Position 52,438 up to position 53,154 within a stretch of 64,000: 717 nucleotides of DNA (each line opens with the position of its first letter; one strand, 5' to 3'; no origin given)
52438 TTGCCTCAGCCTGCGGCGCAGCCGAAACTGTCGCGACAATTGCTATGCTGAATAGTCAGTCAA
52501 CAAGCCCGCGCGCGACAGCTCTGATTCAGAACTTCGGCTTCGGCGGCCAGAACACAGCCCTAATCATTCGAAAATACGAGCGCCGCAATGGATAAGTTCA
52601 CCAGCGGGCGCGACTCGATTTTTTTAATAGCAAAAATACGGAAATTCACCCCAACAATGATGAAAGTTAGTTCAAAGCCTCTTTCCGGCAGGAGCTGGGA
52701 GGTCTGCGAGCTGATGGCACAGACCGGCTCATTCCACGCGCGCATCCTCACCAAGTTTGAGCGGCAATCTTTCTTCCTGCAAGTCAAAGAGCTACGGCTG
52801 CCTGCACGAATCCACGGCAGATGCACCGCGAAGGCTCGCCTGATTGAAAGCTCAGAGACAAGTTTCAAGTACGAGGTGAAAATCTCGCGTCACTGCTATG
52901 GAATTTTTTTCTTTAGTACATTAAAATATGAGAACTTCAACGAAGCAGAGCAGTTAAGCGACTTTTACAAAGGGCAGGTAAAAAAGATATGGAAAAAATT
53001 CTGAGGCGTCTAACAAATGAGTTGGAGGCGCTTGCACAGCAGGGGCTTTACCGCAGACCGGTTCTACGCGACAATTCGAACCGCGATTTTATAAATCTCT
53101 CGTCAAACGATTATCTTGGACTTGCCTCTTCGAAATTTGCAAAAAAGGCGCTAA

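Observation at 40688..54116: Two visibly GC-rich blocks forming a split, probably horizontally acquired lipid-biosynthesis island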

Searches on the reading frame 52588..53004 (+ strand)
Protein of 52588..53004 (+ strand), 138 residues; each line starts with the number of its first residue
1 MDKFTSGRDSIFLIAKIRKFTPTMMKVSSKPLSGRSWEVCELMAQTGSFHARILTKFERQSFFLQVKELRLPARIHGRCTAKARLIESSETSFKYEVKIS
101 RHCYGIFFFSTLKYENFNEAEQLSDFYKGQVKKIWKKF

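Call 4: search_protein_families(library=pfam, proteins=[window:52588-53004:+], max_evalue=0.01)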
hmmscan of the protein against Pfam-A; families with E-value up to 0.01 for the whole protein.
window:52588-53004:+ (138 aa): 0 families

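Call 5: search_protein_families(library=ncbifam, proteins=[window:52588-53004:+], max_evalue=0.01)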
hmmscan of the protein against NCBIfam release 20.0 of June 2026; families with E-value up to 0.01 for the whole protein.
window:52588-53004:+ (138 aa): 0 families
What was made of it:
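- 52588..53004 (+): ORFx, 138 aa, a second hotdog-fold protein with the invariant motif E41-x2-A-Q-x-G-x2-H-x-R on the central helix. NCBI annotates it too short, at 96 aa (MBN2650909.1). No Pfam or NCBIfam hit (calls 4, 5).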

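Call 30: find_homologous_proteins(query=window:52588-53004:+, max_evalue=0.001)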
Query window:52588-53004:+ (138 aa): 2 proteins with E <= 0.001 among 4 candidates.
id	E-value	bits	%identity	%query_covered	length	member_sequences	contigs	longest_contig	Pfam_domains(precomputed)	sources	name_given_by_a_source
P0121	3.5e-56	207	100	70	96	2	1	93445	-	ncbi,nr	ncbi:MAG: hypothetical protein JXR63_00900 [Spirochaetales bacterium]|nr:hypothetical protein [Spiro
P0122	3.0e-40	155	50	100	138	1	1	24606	-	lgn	-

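Call 43: predict_structure(alignment_id=A1)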
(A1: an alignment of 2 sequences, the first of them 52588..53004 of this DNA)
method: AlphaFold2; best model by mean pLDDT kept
length: 138 residues; sequences in the alignment: 2
mean_pLDDT: 42.1   pTM: 0.44
mean pLDDT of the five models: 42.1, 40.5, 39.2, 36.8, 35.4
residues with pLDDT >= 90: 0; 70-90: 0; 50-70: 38; < 50: 100
segments of 3 or more residues with pLDDT < 50: 1-37, 43-49, 54-78, 110-126, 128-138
pLDDT, mean of each block of 10 residues (from residue 1): 25 25 26 42 43 44 41 45 58 58 55 44 46 36
secondary structure, 60 per line:
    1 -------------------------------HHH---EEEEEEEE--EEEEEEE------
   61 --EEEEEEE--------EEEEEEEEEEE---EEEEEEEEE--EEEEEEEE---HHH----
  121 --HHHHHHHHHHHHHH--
elements in order: E38-45 E48-54 E63-69 E78-88 E92-100 E103-110 H123-136
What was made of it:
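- Tried and rejected: First ORFx structure, from a 2-sequence alignment (call 43): useless at pLDDT 42.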

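Call 46: search_solved_structures(query=A2, max_evalue=10, show_alignments=2)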
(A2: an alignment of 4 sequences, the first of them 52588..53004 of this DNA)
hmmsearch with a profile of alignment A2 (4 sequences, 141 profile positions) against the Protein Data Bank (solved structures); distinct sequences matched with E-value up to 10: 0.

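Call 49: find_homologous_proteins(query=A2, max_evalue=0.001)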
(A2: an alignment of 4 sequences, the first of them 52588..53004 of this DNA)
Query A2 (4 sequences) (138 aa, profile of the alignment): 24 proteins with E <= 0.001 among 1426 candidates.
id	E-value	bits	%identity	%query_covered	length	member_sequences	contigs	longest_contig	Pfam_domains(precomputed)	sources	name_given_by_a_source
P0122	2.6e-61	224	50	100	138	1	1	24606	-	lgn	-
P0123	7.5e-51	190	28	89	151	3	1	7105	-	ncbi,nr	ncbi:MAG: hypothetical protein A4E72_00808 [Syntrophus sp. PtaU1.Bin208]|nr:MAG: hypothetical protei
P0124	1.4e-48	182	33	88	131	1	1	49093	-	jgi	jgi:hypothetical protein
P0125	8.2e-47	177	27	91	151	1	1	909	-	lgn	-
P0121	1.8e-41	159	100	70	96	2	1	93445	-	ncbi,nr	ncbi:MAG: hypothetical protein JXR63_00900 [Spirochaetales bacterium]|nr:hypothetical protein [Spiro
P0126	6.8e-41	157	28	90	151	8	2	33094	-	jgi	-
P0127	2.0e-38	149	31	71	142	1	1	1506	-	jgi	jgi:hypothetical protein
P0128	6.9e-37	144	31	65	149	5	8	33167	-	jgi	-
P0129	9.3e-36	141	24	91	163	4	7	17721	-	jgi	-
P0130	1.6e-35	140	28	84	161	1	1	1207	-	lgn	-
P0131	1.6e-35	140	38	45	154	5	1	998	-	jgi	-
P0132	6.9e-35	138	32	64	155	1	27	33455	-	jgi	-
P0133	7.7e-35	138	31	64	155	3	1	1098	-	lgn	-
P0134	3.0e-34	136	23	82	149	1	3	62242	-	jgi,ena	-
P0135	5.2e-34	135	30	64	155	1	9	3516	-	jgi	-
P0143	2.9e-18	84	29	55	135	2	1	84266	-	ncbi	ncbi:MAG: hypothetical protein ABFD82_08670 [Syntrophaceae bacterium]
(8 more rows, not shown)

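Call 53: find_encoding_contigs(protein=P0143, flank=8000, max_places=1)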
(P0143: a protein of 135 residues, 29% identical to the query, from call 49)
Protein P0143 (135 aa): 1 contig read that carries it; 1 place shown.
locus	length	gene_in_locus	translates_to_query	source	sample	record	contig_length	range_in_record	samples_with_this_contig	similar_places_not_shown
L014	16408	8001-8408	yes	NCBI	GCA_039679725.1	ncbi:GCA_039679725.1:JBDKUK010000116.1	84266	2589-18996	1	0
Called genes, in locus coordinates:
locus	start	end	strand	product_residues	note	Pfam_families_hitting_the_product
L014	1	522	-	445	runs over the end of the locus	-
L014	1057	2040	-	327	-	PF04055:Radical_SAM, PF06968:BATS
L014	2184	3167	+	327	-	PF08279:HTH_11, PF03099:BPL_LplA_LipB, PF16917:BPL_LplA_LipB_2, PF02237:BPL_C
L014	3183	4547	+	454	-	PF00202:Aminotran_3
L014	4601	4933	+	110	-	PF07977:FabA, PF22818:ApeI-like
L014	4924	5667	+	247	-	PF00106:adh_short, PF13561:adh_short_C2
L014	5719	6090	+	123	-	PF00550:PP-binding (weak)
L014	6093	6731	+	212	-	PF00881:Nitroreductase, PF14512:TM1586_NiRdase (faint)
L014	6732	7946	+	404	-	PF00109:ketoacyl-synt, PF02801:Ketoacyl-synt_C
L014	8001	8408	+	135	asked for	-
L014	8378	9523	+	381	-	PF00155:Aminotran_1_2, PF01212:Beta_elim_lyase (weak)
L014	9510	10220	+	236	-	PF13500:AAA_26, PF01656:CbiA (weak)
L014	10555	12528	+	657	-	PF16177:ACAS_N, PF00501:AMP-binding, PF13193:AMP-binding_C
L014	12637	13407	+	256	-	PF01012:ETF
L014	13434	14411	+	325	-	PF01012:ETF, PF00766:ETF_alpha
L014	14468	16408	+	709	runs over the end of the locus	PF02665:Nitrate_red_gam (weak), PF12797:Fer4_2 (faint), PF12838:Fer4_7 (faint), PF13183:Fer4_8 (weak), PF13187:Fer4_9, PF13237:Fer4_10, PF13484:Fer4_16 (faint), PF02754:CCG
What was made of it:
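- Closest known: Atypical biotin cluster of Desulfovibrio vulgaris Hildenborough. Same: The internal order HD1-SDR-ACP-NR-KAS-ORFx-BioF is the same as in L014 (call 53).
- L014 (Syntrophaceae MAG) reads bioB | birA-bioA-HD1-SDR-ACP-NR-KAS-ORFx-bioF-bioD (call 53).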

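Call 54: find_encoding_contigs(protein=P0134, flank=8000, max_places=1)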
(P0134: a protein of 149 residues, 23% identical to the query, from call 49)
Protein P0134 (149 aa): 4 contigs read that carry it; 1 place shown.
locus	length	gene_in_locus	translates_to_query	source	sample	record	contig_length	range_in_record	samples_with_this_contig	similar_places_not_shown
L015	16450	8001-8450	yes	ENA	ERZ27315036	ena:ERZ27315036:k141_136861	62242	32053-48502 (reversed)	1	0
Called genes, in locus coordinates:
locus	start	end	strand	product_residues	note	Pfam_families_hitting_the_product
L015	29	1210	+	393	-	PF02040:ArsB, PF03600:CitMHS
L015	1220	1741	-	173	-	-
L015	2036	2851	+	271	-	PF04116:FA_hydroxylase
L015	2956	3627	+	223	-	PF09837:DUF2064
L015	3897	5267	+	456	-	PF00202:Aminotran_3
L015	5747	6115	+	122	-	PF00550:PP-binding (weak)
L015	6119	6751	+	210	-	PF00881:Nitroreductase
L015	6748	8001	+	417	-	PF00109:ketoacyl-synt, PF02801:Ketoacyl-synt_C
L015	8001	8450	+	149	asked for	-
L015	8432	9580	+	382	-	PF00155:Aminotran_1_2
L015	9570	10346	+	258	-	PF01656:CbiA (weak), PF13500:AAA_26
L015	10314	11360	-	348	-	PF13188:PAS_8 (weak), PF08448:PAS_4 (weak), PF13426:PAS_9, PF00990:GGDEF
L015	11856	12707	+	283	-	PF00158:Sigma54_activat, PF01078:Mg_chelatase (faint), PF00004:AAA, PF07724:AAA_2, PF07728:AAA_5, PF13401:AAA_22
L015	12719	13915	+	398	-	-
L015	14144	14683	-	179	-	PF00857:Isochorismatase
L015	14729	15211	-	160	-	PF06210:DUF1003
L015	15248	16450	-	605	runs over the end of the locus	PF00072:Response_reg, PF00512:HisKA (weak), PF02518:HATPase_c, PF00072:Response_reg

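Call 56: find_related_loci(query=A5, collection=metagenome_contigs, flank=10000)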
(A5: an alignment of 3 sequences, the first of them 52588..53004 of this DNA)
Query A5 (138 aa) in metagenome_contigs; peptide patterns used: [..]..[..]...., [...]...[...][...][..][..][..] (x = any residue, [..] = any of these).
600 stretches matched a pattern, but none encodes a relative of the query by tblastn (E <= 1e-3).
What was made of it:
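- Tried and rejected: Metagenome scan with an ORFx alignment (call 56): found nothing.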

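Call 58: predict_structure(alignment_id=A4)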
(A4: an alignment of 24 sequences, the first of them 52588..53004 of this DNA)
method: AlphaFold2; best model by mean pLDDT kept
length: 138 residues; sequences in the alignment: 24
mean_pLDDT: 92.1   pTM: 0.86
mean pLDDT of the five models: 92.1, 91.9, 91.4, 91.0, 90.6
residues with pLDDT >= 90: 117; 70-90: 12; 50-70: 5; < 50: 4
segments of 3 or more residues with pLDDT < 50: 1-3
pLDDT, mean of each block of 10 residues (from residue 1): 53 95 98 92 97 96 97 91 98 97 97 93 94 93
secondary structure, 60 per line:
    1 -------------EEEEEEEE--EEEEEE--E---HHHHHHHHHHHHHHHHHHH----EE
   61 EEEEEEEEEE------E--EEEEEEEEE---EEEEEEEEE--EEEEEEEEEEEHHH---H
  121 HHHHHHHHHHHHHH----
elements in order: E14-21 E24-29 H36-54 E59-70 E80-88 E92-100 E103-113 H120-134
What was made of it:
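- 52588..53004 (+): AlphaFold2 model with pLDDT 92 (call 58).
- Tried and rejected: It was replaced by the 24-sequence run (call 58).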
